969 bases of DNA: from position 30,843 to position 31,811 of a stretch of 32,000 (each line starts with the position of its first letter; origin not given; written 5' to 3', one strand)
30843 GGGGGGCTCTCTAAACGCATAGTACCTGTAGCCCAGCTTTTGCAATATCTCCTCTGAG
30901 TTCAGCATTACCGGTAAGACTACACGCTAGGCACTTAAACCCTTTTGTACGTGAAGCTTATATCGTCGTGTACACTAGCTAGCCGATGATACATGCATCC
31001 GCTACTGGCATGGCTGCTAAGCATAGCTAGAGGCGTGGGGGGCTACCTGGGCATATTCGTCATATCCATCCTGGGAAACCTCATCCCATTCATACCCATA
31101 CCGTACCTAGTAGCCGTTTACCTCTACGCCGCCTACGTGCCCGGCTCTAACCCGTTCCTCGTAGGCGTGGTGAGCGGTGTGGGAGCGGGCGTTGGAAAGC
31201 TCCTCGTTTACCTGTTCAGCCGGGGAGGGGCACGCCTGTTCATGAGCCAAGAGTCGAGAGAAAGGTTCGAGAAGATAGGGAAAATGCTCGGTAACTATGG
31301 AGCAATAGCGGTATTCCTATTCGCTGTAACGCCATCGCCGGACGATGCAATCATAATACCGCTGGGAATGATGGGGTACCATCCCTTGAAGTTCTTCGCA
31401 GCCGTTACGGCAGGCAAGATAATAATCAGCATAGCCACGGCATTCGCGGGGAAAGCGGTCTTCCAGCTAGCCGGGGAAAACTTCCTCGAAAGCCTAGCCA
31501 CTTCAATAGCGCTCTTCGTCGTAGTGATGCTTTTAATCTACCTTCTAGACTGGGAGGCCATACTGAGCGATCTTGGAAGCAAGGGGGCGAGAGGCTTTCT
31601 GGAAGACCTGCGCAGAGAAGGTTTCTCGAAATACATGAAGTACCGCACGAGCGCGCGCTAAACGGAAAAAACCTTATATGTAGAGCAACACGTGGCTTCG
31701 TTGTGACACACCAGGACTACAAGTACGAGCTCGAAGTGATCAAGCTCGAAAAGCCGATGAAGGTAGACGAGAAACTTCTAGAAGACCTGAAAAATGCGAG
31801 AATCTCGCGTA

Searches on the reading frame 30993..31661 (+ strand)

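Call 70: search_protein_families(library=pfam, proteins=[window:30993-31661:+])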
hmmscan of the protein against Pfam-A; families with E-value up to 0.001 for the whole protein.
window:30993-31661:+ (222 aa): 1 family
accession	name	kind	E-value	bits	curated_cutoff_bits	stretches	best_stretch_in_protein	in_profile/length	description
PF09335.16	VTT_dom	-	6.6e-13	49.6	33.9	1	45-154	14-122/123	VTT domain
